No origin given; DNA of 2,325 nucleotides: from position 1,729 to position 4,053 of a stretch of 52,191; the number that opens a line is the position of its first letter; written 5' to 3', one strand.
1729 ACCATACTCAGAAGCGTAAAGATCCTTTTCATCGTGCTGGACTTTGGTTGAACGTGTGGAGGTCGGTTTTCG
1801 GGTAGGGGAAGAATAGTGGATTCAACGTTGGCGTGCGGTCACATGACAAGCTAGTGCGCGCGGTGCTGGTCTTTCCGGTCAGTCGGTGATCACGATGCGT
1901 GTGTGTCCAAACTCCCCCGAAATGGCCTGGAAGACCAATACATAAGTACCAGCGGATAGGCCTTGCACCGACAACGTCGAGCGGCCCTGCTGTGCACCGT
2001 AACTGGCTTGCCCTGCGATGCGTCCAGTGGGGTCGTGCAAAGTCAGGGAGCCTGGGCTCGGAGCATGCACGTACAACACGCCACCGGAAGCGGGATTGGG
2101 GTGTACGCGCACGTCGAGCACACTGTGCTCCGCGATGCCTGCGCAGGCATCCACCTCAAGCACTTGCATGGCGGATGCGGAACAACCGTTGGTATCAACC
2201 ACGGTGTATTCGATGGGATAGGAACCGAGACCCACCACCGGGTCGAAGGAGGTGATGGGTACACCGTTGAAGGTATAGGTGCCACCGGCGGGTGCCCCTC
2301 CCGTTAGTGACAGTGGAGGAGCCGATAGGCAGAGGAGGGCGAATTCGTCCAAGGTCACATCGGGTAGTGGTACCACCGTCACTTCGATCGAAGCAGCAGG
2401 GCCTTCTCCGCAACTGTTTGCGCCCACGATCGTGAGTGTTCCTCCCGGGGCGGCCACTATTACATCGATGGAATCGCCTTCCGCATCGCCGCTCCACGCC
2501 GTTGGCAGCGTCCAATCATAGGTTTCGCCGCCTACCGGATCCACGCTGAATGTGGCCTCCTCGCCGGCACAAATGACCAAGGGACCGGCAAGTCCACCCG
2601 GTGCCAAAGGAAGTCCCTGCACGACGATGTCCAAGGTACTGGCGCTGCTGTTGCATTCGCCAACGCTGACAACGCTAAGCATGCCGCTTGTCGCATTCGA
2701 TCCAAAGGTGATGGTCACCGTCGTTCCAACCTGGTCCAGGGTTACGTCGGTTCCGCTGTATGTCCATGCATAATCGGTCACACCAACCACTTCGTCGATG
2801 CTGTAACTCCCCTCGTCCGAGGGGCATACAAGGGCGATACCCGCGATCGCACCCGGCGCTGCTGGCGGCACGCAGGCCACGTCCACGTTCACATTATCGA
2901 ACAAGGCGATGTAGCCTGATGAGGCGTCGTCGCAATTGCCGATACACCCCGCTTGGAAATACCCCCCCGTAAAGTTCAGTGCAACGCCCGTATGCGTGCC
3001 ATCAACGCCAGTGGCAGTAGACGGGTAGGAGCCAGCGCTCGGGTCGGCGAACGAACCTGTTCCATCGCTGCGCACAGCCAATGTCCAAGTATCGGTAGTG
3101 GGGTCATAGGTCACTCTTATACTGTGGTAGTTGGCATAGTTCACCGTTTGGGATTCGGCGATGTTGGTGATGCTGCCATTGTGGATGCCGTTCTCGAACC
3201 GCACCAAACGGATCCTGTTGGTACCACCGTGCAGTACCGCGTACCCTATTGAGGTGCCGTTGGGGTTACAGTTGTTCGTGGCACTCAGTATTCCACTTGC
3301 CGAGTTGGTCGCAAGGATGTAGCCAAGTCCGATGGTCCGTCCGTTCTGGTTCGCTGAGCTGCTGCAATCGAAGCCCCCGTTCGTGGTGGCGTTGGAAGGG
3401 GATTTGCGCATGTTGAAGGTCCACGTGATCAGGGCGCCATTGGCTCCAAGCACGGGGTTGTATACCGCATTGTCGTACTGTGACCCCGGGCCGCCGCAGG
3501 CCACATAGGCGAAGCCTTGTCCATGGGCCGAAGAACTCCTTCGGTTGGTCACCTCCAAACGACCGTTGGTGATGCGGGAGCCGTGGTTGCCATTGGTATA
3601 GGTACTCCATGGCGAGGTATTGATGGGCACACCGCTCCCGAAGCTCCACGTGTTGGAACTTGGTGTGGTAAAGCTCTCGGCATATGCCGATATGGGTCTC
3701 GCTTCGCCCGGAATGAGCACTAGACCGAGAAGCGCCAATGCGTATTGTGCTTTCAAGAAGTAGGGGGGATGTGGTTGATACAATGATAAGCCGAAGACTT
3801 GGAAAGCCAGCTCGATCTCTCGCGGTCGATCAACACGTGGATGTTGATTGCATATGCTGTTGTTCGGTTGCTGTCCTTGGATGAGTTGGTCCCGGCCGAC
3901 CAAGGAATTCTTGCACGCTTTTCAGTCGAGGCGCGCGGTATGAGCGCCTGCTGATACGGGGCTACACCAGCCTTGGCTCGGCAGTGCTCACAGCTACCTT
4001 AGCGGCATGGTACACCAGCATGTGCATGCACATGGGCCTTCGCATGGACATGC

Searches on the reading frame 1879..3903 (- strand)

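Call 42: search_protein_families(library=pfam, proteins=[window:1879-3903:-], max_evalue=0.0001)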
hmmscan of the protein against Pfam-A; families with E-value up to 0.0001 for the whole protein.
window:1879-3903:- (674 aa): 1 family
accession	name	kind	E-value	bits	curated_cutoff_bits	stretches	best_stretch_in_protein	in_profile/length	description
PF19408.5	PKD_6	-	1.5e-23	83.4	25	2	346-423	1-78/82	PKD-like domain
